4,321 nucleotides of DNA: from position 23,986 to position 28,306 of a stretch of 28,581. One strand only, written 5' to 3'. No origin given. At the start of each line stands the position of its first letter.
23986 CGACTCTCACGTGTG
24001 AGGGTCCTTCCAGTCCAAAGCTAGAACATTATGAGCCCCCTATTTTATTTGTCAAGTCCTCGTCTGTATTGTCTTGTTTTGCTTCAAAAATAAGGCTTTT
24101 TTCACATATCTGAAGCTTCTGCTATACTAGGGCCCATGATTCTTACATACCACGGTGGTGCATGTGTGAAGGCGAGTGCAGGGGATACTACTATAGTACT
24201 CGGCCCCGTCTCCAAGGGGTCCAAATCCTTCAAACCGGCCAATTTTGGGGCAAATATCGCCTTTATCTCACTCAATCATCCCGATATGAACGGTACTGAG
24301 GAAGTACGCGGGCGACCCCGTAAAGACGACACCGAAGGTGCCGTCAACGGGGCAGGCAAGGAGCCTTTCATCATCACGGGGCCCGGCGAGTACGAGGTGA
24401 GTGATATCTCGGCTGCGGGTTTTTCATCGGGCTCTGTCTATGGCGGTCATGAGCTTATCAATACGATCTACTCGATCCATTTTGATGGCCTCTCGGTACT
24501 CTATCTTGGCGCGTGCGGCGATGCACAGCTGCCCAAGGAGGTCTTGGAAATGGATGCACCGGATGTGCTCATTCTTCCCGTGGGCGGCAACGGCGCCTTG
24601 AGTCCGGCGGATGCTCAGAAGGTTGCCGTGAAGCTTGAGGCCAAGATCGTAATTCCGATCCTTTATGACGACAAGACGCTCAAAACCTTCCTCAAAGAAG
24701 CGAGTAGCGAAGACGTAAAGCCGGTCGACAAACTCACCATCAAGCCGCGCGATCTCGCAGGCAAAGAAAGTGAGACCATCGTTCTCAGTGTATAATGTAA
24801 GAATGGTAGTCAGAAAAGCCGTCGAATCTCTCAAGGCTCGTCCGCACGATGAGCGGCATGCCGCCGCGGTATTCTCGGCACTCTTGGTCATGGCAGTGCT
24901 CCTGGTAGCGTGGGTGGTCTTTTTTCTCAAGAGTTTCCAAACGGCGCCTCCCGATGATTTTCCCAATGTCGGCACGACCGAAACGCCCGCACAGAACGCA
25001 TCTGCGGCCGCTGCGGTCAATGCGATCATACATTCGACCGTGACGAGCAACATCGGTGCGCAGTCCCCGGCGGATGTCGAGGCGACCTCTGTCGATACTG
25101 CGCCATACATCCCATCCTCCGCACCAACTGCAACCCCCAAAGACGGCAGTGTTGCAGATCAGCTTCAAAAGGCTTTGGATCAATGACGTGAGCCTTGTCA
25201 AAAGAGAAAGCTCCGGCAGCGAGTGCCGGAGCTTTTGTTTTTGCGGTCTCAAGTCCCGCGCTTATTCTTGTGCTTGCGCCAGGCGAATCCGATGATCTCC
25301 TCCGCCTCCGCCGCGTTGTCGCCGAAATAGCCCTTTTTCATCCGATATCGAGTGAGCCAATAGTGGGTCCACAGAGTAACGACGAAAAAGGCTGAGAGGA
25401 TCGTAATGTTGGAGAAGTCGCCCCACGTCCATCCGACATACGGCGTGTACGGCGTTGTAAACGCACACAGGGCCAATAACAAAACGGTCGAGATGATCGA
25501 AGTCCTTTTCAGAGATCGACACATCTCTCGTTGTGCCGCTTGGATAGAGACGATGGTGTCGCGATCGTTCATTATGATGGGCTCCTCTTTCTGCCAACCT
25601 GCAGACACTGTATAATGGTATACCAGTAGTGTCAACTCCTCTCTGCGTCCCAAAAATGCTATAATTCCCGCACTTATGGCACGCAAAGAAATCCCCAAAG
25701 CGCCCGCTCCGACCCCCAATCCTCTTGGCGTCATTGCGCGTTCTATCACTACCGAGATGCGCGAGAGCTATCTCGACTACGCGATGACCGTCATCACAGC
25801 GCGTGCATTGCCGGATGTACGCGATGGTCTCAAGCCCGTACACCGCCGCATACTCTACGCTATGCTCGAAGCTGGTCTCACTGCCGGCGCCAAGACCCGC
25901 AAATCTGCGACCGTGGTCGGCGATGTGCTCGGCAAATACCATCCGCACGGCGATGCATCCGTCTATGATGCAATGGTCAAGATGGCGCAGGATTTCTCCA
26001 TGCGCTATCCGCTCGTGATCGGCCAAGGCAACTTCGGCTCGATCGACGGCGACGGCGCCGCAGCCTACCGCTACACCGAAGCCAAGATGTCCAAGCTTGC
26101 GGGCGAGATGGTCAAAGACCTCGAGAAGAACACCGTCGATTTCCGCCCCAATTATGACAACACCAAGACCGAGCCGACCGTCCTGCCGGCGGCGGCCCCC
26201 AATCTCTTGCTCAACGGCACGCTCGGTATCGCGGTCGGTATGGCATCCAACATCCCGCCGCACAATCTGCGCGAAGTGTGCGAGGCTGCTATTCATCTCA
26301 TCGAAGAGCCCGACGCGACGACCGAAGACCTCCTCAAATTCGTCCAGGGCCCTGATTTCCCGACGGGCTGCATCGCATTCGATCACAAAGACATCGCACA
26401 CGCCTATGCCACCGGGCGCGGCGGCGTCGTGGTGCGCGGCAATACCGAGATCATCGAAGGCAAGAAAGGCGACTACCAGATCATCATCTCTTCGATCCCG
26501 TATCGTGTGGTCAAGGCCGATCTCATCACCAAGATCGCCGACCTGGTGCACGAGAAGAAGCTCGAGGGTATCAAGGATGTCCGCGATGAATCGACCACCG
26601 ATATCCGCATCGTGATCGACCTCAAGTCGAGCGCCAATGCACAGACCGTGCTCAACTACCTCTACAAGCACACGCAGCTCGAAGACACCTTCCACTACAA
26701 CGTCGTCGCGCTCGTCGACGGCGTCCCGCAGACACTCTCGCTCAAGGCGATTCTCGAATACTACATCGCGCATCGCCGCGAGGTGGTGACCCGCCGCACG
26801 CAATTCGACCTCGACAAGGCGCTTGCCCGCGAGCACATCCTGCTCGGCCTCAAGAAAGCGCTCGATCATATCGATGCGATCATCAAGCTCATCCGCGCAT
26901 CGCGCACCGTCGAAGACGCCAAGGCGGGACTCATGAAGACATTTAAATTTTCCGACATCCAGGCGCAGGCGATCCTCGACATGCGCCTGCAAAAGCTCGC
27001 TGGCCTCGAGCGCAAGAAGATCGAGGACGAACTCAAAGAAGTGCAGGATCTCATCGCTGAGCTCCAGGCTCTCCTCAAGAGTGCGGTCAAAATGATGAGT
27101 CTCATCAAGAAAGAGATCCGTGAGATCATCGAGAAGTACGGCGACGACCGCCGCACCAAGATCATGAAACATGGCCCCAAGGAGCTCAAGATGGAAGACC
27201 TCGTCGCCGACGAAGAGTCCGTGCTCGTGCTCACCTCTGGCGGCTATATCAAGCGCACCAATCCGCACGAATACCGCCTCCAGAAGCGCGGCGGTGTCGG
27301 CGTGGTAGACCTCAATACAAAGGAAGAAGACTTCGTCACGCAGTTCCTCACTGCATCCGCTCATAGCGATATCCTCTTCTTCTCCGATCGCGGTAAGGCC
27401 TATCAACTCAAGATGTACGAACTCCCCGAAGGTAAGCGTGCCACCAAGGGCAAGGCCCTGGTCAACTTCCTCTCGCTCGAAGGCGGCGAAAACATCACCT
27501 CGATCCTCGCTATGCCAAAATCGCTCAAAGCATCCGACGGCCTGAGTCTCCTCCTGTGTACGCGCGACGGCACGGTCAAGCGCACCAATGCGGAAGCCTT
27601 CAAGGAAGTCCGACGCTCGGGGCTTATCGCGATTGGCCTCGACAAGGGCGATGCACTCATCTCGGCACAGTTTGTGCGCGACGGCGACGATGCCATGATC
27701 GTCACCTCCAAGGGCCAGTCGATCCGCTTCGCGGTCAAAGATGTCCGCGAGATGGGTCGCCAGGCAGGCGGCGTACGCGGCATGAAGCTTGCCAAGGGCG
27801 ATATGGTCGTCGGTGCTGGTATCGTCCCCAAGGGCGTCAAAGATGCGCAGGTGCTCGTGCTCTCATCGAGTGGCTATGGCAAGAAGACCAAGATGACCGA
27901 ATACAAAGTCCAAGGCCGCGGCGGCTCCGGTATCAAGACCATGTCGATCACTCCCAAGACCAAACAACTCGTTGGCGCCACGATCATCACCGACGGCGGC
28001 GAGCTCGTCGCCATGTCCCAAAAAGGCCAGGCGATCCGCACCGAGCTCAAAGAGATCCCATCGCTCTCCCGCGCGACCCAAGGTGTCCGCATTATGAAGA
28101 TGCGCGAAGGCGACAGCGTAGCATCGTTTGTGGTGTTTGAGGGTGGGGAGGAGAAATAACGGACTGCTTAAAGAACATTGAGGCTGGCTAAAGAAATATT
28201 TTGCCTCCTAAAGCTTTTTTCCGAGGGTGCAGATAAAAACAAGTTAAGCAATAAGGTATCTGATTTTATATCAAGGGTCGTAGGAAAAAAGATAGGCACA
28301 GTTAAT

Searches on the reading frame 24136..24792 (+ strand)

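Call 64: search_protein_families(library=pfam, proteins=[window:24136-24792:+], max_evalue=0.00001)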
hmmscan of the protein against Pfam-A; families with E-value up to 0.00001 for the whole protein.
window:24136-24792:+ (219 aa): 1 family
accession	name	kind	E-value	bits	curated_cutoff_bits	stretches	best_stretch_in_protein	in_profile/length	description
PF13483.12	Lactamase_B_3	-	7.6e-23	81.7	24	1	3-175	2-159/160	Beta-lactamase superfamily domain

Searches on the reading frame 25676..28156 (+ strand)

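Call 64: search_protein_families(library=pfam, proteins=[window:25676-28156:+], max_evalue=0.00001)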
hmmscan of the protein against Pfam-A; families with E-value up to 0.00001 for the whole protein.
window:25676-28156:+ (827 aa): 2 families
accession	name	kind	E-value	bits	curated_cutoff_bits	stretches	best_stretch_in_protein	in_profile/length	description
PF00521.26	DNA_topoisoIV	-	2.5e-158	527.9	31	1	43-481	1-431/432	DNA gyrase/topoisomerase IV, subunit A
PF03989.18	DNA_gyraseA_C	-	1.5e-69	229.7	27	6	776-820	2-46/48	DNA gyrase C-terminal domain, beta-propeller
